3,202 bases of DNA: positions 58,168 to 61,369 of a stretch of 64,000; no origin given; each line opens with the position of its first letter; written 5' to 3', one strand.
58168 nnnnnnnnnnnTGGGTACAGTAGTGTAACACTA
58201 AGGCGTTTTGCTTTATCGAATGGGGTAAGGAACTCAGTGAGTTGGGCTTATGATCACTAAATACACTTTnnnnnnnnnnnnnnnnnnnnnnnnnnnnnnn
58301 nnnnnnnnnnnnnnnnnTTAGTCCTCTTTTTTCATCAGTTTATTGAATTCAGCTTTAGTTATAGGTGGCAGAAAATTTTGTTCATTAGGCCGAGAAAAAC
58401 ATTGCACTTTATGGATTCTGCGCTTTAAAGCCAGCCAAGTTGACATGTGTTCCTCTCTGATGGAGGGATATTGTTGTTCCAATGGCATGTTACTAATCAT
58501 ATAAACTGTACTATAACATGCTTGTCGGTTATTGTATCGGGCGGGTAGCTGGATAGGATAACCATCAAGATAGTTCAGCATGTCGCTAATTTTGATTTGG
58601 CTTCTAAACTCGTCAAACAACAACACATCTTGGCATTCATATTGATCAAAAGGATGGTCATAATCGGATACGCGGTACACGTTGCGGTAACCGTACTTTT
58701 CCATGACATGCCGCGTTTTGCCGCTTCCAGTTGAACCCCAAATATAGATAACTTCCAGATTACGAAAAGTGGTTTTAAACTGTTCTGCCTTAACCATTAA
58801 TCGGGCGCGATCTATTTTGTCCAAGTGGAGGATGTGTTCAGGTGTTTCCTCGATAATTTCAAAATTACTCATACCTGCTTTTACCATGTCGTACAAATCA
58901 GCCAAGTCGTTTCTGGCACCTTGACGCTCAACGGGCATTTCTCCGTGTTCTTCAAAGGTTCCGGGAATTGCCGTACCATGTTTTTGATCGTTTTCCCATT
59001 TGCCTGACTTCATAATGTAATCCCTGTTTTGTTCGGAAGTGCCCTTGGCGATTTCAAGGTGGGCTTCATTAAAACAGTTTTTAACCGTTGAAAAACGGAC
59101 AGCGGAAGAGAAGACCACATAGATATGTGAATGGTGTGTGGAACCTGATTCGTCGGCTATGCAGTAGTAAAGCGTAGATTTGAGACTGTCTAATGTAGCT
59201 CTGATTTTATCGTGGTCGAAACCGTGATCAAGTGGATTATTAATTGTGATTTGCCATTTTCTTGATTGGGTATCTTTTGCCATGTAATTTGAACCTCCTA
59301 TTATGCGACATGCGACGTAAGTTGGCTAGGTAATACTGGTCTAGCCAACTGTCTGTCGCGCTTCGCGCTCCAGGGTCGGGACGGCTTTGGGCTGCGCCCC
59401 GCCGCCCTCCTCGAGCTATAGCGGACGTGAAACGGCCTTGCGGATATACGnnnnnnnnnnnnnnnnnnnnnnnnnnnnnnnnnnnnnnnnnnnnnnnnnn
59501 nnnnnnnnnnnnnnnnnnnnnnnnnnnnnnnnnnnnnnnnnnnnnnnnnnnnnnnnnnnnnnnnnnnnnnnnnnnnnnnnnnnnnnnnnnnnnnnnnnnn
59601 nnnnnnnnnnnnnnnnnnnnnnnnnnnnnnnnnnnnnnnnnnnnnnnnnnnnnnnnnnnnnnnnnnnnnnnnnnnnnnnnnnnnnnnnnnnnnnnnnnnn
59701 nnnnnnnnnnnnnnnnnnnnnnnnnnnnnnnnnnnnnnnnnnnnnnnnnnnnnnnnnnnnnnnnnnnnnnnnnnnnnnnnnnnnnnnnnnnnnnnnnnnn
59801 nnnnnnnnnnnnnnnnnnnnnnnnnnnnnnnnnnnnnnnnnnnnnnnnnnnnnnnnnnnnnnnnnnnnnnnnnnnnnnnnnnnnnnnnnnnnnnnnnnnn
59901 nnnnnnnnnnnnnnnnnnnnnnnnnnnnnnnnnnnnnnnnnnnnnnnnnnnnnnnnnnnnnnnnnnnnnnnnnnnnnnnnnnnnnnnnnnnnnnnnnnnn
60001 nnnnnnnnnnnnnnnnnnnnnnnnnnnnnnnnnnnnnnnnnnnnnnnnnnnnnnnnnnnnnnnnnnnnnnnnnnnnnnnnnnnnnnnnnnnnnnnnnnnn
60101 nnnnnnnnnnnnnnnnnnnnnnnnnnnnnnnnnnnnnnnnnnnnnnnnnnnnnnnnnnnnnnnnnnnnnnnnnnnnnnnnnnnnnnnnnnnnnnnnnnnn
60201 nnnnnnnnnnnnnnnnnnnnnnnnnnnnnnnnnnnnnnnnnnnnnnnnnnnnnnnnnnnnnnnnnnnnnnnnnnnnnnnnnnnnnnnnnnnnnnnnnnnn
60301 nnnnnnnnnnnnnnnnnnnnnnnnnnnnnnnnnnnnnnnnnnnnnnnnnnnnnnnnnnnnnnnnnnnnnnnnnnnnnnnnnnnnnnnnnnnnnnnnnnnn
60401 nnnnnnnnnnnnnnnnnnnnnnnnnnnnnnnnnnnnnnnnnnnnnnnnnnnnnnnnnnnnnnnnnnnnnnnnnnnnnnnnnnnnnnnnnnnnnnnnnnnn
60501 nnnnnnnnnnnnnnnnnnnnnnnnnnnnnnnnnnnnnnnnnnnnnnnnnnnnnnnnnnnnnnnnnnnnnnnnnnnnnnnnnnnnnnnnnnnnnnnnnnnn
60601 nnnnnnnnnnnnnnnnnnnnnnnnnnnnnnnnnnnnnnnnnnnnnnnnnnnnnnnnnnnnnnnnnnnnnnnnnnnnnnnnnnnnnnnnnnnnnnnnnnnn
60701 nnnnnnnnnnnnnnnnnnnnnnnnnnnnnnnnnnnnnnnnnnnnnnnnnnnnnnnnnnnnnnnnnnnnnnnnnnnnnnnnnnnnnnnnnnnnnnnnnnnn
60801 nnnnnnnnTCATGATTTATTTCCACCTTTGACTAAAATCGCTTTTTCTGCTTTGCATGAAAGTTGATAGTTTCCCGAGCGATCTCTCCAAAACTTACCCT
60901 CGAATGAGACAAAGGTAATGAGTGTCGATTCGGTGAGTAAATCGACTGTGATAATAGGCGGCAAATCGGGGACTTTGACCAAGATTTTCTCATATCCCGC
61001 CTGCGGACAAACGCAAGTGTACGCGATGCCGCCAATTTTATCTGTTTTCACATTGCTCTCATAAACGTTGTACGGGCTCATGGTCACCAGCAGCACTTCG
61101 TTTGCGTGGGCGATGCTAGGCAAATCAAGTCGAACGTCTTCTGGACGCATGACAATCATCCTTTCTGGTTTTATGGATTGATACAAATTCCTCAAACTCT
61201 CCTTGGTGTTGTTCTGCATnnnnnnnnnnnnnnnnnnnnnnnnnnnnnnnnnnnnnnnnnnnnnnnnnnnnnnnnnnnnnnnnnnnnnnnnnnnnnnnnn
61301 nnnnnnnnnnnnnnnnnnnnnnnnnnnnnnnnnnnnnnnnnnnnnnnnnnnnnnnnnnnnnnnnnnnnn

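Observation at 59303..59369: CRESS-DNA-virus-type origin upstream of a bacterial Rep gene: stem-loop presenting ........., flanked by tandem heptamers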

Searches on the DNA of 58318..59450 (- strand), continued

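Call 108: search_with_rna_model(model_id=R1, sources=[L125, L126], max_evalue=10, filters=off, show_alignments=3)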
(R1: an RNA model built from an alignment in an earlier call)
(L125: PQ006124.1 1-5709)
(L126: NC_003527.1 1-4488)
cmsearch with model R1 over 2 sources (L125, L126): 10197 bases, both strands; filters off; matches with E-value up to 10: 14.
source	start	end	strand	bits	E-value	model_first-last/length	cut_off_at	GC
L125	1838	1870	+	23.8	0.00013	1-34/34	no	0.61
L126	2726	2760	+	14.1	0.055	1-34/34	no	0.63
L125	1213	1240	+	12.4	0.16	1-34/34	no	0.39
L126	4215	4245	+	10.5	0.5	1-34/34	no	0.58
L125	1213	1240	-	8.7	1.5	1-34/34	no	0.39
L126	3876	3909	-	8.6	1.7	1-34/34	no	0.47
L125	1356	1384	+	7.7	2.9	1-34/34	no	0.62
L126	3879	3906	+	7.5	3.2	1-34/34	no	0.46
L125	3194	3236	-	7.5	3.2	1-34/34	no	0.74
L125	1356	1384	-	7.5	3.3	1-34/34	no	0.62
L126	4271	4298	-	7.1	4.1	1-34/34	no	0.54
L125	3194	3236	+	6.9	4.8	1-34/34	no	0.74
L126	4271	4298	+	6.2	7.2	1-34/34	no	0.54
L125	3993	4023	+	6.1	7.6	1-34/34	no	0.71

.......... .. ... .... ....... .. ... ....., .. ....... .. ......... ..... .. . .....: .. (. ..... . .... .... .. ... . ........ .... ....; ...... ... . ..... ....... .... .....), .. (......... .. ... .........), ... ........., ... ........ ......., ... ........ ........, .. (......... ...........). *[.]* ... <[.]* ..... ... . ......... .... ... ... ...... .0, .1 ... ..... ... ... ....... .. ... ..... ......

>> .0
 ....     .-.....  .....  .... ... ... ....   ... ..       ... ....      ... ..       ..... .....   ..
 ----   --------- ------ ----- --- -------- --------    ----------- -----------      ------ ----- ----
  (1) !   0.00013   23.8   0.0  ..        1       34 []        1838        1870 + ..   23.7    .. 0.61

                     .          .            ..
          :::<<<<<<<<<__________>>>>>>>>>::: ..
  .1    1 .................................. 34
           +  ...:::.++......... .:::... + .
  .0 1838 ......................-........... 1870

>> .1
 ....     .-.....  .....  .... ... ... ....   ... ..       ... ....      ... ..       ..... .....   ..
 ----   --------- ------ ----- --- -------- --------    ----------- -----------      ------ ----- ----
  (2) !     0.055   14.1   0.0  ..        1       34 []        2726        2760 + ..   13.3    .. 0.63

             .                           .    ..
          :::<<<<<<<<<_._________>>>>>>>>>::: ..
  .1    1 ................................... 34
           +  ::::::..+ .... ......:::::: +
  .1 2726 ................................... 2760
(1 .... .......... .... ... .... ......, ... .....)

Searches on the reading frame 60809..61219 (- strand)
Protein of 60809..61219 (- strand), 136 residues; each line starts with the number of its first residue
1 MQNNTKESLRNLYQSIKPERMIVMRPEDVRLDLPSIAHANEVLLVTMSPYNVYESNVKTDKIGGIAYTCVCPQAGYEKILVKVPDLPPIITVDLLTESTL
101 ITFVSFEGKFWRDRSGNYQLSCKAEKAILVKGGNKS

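Call 5: search_protein_families(library=pfam, proteins=[window:60809-61219:-], max_evalue=0.01)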
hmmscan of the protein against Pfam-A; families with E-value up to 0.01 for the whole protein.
window:60809-61219:- (136 aa): 0 families

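Call 55: search_protein_families(library=ncbifam, proteins=[window:60809-61219:-], max_evalue=0.01)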
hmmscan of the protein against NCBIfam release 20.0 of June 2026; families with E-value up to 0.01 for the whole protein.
window:60809-61219:- (136 aa): 0 families

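Call 63: search_protein_families(library=phrogs, proteins=[window:60809-61219:-], max_evalue=0.001)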
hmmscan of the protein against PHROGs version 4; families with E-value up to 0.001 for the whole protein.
window:60809-61219:- (136 aa): 0 families

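Call 70: find_homologous_proteins(query=window:60809-61219:-, max_evalue=0.001)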
Query window:60809-61219:- (136 aa): 2 proteins with E <= 0.001 among 6 candidates.
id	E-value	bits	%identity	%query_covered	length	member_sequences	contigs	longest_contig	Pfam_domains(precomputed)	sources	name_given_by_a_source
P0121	9.9e-69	247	100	83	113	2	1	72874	-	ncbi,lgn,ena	-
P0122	5.2e-33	132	53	82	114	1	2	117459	-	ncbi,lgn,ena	-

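Call 86: find_homologous_proteins(query=A5, max_evalue=0.001)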
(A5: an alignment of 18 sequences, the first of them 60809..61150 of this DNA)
Query A5 (18 sequences) (113 aa, profile of the alignment): 42 proteins with E <= 0.001 among 1303 candidates.
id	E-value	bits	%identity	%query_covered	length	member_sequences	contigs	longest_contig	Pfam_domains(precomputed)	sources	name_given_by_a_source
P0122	4.2e-39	150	54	97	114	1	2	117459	-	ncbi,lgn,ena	-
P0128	2.3e-38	148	41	84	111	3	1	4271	-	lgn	-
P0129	5.3e-38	147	31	73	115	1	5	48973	-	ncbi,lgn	-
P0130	2.7e-37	145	29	89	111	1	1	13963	-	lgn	-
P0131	5.8e-36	140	32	81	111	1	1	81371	-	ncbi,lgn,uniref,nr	ncbi:hypothetical protein [Clostridium sp. C2-6-12]|uniref:hypothetical protein n=1 Tax=Clostridium 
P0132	6.8e-36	140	33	74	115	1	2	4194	-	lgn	-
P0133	7.8e-36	140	53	95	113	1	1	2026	-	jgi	jgi:hypothetical protein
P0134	8.7e-36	140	27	80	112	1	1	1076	-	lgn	-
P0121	2.1e-35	138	100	100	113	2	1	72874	-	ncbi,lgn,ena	-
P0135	2.4e-35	138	38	94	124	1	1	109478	-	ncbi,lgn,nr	ncbi:MAG: hypothetical protein Q4C72_02665 [Eubacteriales bacterium]|nr:hypothetical protein [Eubact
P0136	1.0e-34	136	34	73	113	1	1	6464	-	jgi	-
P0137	1.0e-34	136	29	74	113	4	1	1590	-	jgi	-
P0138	1.2e-34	136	40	59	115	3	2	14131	-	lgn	-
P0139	2.6e-34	135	34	90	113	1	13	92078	-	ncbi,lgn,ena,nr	ncbi:MAG: hypothetical protein IJ691_02295 [Lachnospiraceae bacterium]|nr:hypothetical protein [Lach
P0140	4.0e-34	134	33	90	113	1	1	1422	-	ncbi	-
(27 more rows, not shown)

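Call 98: predict_structure(alignment_id=A6)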
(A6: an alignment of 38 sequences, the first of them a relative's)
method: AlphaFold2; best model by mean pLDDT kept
length: 113 residues; sequences in the alignment: 38
mean_pLDDT: 89.4   pTM: 0.79
mean pLDDT of the five models: 89.4, 89.1, 87.7, 87.3, 86.7
residues with pLDDT >= 90: 71; 70-90: 38; 50-70: 2; < 50: 2
segments of 3 or more residues with pLDDT < 50: none
pLDDT, mean of each block of 10 residues (from residue 1): 88 96 91 88 95 95 81 90 94 92 88 43
secondary structure, 60 per line:
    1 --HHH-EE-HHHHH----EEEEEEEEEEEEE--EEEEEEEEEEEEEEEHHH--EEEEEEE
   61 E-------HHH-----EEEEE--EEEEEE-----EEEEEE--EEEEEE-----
elements in order: H10-14 E19-31 E34-48 E54-61 E77-81 E84-89 E95-100 E103-108

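Call 100: fold_search(model_id=the predicted structure, library=pdb)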
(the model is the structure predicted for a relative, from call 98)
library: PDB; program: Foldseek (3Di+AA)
matches with E <= 10: 607; with E <= 0.001: 0
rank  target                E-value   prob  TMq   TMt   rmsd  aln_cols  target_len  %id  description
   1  6cqo_B                8.8e-03  0.92  0.35  0.40   7.1       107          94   11  Crystal Structure of mitochondrial single-stranded DNA binding proteins from S. cerevisiae (SeMet Labeled), Rim1 (Form (released 2018-05-30)
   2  6cqm_F                9.4e-03  0.98  0.40  0.46   6.3       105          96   12  Crystal Structure of mitochondrial single-stranded DNA binding proteins from S. cerevisiae, Rim1 (Form2) (released 2018-05-30)
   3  9hnj_MODEL_1_A        1.1e-02  1.00  0.48  0.54   6.1       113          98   17  NMR solution structure of OrfM from ICESt3 of Streptococcus thermophilus (released 2025-10-22)
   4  6cqm_B                1.6e-02  0.87  0.35  0.41   7.1       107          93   11  Crystal Structure of mitochondrial single-stranded DNA binding proteins from S. cerevisiae, Rim1 (Form2) (released 2018-05-30)
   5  6cqk_C                2.1e-02  0.98  0.42  0.51   5.9        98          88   13  Crystal Structure of mitochondrial single-stranded DNA binding proteins from S. cerevisiae, Rim1 (Form1) (released 2018-05-30)
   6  1eyg_B                2.1e-02  0.93  0.37  0.39   6.5       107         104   13  Crystal structure of chymotryptic fragment of E. coli ssb bound to two 35-mer single strand DNAS (released 2000-08-01)
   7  6cqk_B                2.5e-02  0.98  0.45  0.52   5.3        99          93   12  Crystal Structure of mitochondrial single-stranded DNA binding proteins from S. cerevisiae, Rim1 (Form1) (released 2018-05-30)
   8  9hqv_Bh               2.6e-02  0.82  0.38  0.25   9.7       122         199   17  Cryo-EM structure of the small subunit of the mitochondrial ribosome from Toxoplasma gondii (released 2025-06-11)
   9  6cqo_F                2.7e-02  0.96  0.42  0.48   5.9       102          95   13  Crystal Structure of mitochondrial single-stranded DNA binding proteins from S. cerevisiae (SeMet Labeled), Rim1 (Form (released 2018-05-30)
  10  7pxp_A                3.4e-02  0.98  0.36  0.31   6.4        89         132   10  Benzoylsuccinyl-CoA thiolase (released 2022-04-06)
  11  7pxp_E                3.6e-02  0.97  0.36  0.31   6.4        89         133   10  Benzoylsuccinyl-CoA thiolase (released 2022-04-06)
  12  9fia_Bl               3.6e-02  0.66  0.34  0.23   7.2       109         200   16  SSU(body) structure derived from the SSU sample of the mitoribosome from T. gondii. (released 2024-12-11)
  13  6imj_B                3.9e-02  0.87  0.34  0.12   6.8       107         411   15  The crystal structure of Se-AsfvLIG:DNA complex (released 2019-02-27)
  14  5odn_A                4.1e-02  0.93  0.40  0.44   5.8       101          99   17  Salinibacter ruber Single-Strand Binding protein (released 2018-08-01)
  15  1wyd_B                4.3e-02  0.89  0.39  0.13   7.2       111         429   14  Crystal Structure of Aspartyl-tRNA synthetase from Sulfolobus tokodaii (released 2006-07-04)
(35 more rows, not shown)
